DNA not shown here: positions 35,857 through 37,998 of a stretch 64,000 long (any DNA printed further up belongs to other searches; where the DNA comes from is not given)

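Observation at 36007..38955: Adjacent RPH/PEP-synthase-like phosphotransferase and APH-fold kinase, next to a truncated pyruvate kinase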

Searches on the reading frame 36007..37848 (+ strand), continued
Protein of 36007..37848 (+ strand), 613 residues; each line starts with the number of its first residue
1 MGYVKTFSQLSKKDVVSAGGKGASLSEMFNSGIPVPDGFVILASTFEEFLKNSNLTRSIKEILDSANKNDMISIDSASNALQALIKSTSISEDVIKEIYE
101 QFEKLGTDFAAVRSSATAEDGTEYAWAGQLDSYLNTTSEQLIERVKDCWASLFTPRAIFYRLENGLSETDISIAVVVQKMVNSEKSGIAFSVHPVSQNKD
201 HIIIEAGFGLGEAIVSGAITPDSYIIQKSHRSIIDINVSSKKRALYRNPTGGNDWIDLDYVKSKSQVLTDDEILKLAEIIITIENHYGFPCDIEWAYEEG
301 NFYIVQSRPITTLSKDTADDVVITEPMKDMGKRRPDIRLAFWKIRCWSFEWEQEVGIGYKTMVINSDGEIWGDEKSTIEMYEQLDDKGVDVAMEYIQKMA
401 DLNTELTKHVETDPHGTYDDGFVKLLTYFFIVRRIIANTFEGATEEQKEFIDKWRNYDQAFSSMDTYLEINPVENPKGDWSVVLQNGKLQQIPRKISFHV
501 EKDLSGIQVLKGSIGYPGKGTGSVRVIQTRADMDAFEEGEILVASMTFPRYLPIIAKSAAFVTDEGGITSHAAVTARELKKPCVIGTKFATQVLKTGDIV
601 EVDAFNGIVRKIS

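Call 63: find_encoding_contigs(protein=P0002, flank=6000, max_places=2)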
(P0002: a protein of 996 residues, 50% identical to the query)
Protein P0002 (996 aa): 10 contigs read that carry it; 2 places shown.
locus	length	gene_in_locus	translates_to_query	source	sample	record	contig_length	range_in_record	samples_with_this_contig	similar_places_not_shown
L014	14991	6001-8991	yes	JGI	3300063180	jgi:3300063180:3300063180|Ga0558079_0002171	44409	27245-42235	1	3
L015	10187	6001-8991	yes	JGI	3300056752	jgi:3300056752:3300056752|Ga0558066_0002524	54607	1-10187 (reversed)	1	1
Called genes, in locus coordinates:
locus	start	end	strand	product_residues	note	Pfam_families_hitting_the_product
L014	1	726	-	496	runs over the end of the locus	PF03952:Enolase_N, PF00113:Enolase_C, PF13378:MR_MLE_C (weak)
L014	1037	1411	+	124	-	-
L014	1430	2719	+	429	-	PF01207:Dus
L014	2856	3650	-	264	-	-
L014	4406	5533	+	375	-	PF05496:RuvB_N (weak), PF13177:DNA_pol3_delta2 (weak), PF00004:AAA, PF07728:AAA_5 (weak), PF13401:AAA_22 (faint), PF13177:DNA_pol3_delta2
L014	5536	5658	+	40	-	-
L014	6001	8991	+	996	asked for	PF01326:PPDK_N, PF00391:PEP-utilizers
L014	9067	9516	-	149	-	PF01451:LMWPc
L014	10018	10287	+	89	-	PF02583:Trns_repr_metal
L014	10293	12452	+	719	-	PF19335:HMBD, PF00122:E1-E2_ATPase, PF00702:Hydrolase, PF08282:Hydrolase_3 (faint), PF12710:HAD (weak)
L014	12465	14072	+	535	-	PF07732:Cu-oxidase_3, PF00394:Cu-oxidase, PF07731:Cu-oxidase_2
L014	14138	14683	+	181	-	-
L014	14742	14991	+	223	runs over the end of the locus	PF00072:Response_reg, PF00486:Trans_reg_C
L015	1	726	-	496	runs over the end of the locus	PF03952:Enolase_N, PF00113:Enolase_C, PF13378:MR_MLE_C (weak)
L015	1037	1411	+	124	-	-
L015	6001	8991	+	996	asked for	PF01326:PPDK_N, PF00391:PEP-utilizers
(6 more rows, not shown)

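Call 64: find_encoding_contigs(protein=P0008, flank=6000, max_places=2)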
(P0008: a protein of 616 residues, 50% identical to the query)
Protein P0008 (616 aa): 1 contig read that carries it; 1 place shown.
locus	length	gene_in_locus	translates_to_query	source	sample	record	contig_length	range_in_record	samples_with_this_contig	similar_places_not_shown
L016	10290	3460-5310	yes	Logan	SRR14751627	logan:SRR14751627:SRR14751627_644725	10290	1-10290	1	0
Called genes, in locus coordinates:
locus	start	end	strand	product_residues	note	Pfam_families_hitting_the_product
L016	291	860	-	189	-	-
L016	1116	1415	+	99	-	-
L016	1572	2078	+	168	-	-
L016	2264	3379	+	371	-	-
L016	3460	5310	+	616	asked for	PF01326:PPDK_N, PF00391:PEP-utilizers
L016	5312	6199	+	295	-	-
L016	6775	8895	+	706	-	PF03629:SASA, PF01471:PG_binding_1 (weak)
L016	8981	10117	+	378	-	PF01471:PG_binding_1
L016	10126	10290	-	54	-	?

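Call 68: find_related_loci(query=window:36007-37845:+, collection=genome_contigs, flank=8000)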
Query window:36007-37845:+ (613 aa) in genome_contigs; peptide patterns used: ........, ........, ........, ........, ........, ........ (x = any residue, [..] = any of these).
538 stretches matched a pattern; 465 encode a relative of the query (tblastn E <= 1e-3); the best 80 are kept; 80 distinct loci.
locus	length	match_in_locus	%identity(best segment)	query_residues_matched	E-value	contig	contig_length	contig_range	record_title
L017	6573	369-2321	46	3-613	4e-167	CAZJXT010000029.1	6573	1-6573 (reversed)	MAG TPA_asm: uncultured Candidatus Saccharibacteria bacterium isolate SRP135725_co1_120 genome assembly, contig: NODE_17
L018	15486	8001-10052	42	1-612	2e-156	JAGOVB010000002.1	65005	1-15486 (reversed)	MAG: Candidatus Paceibacterota bacterium isolate Gw_Eff_bin_536 Gw_Eff_620_length_65005_cov_8.782469, whole genome shotg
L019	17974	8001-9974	44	1-610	3e-156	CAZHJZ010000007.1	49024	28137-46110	MAG TPA_asm: uncultured Candidatus Saccharibacteria bacterium isolate SRP170004_co1_54 genome assembly, contig: NODE_862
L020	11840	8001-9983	41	1-612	1e-150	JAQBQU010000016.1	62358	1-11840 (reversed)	MAG: Candidatus Kaiserbacteria bacterium isolate RYN_381 scaffold_278404, whole genome shotgun sequence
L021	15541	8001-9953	40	1-609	9e-140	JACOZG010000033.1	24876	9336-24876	MAG: Candidatus Vogelbacteria bacterium isolate NC_groundwater_199_Ag_S-0.1um_51_14 S4_GD2017_2_S1_scaffold_3428, whole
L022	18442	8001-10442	61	1-613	3e-136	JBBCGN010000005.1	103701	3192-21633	MAG: bacterium isolate CoA_maxb_bin.114 s15293.ctg015323l, whole genome shotgun sequence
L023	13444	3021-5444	66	3-604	3e-132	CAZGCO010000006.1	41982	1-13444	MAG TPA_asm: uncultured Candidatus Saccharibacteria bacterium isolate SRP285395_co2_30 genome assembly, contig: NODE_137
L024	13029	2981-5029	63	1-610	3e-132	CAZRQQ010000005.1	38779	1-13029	MAG TPA_asm: uncultured Candidatus Saccharibacteria bacterium isolate SRP133034_co1_23 genome assembly, contig: NODE_909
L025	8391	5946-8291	63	1-610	3e-131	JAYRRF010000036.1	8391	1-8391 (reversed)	MAG: Candidatus Moraniibacteriota bacterium isolate XM1_ASGE3bin.23 k141_975793, whole genome shotgun sequence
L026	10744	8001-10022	59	1-610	1e-130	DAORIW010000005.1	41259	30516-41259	MAG TPA_asm: bacterium isolate AMR_MDS_5567 NODE_135_length_41259_cov_6.176512, whole genome shotgun sequence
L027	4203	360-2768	64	2-610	2e-133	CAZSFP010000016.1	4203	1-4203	MAG TPA_asm: uncultured Candidatus Saccharibacteria bacterium isolate SRP342105_co1_388 genome assembly, contig: NODE_30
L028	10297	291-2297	54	1-612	3e-130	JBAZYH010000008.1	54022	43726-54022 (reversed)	MAG: Candidatus Paceibacterota bacterium isolate SO_2017_GW1_76 NODE_3151_length_54022_cov_1.867687_OW334_2017, whole ge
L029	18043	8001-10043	63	1-612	4e-130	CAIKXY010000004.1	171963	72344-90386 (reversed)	uncultured bacterium isolate E14_bin-0799 genome assembly, contig: bin-0799:04/15, whole genome shotgun sequence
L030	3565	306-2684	62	2-610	4e-134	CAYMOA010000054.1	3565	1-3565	MAG TPA_asm: uncultured Candidatus Saccharibacteria bacterium isolate SRP285395_co2_98 genome assembly, contig: NODE_427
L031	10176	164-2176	61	1-612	4e-130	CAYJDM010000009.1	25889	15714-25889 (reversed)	MAG TPA_asm: uncultured Candidatus Saccharibacteria bacterium isolate ERP123247_co1_51 genome assembly, contig: NODE_113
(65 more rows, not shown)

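Call 78: search_solved_structures(query=A4, max_evalue=1e-30, show_alignments=0)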
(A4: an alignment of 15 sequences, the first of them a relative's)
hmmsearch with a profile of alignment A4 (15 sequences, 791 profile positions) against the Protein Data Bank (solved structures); distinct sequences matched with E-value up to 1e-30: 8.
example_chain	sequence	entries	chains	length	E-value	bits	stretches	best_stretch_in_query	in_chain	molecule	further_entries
8a8e_A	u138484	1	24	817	2.8e-142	479.3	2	59-325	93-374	Phosphoenolpyruvate synthase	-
9dae_A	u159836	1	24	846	7e-118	398.6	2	3-325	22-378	Phosphoenolpyruvate synthase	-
5hv2_A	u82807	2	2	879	3e-113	383.3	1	3-790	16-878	Phosphoenolpyruvate synthase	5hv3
5fbs_A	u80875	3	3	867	4.1e-113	382.8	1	3-790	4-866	Phosphoenolpyruvate synthase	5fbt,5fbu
5hv1_A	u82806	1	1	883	4.4e-113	382.7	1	3-790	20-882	Phosphoenolpyruvate synthase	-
2ols_A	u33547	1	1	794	3.2e-87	297.2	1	2-320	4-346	Phosphoenolpyruvate synthase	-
5hv6_A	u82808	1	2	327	3.5e-80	273.9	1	3-312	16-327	Phosphoenolpyruvate synthase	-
9goj_A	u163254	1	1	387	4.9e-74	253.6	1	2-325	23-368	Phosphoenolpyruvate synthase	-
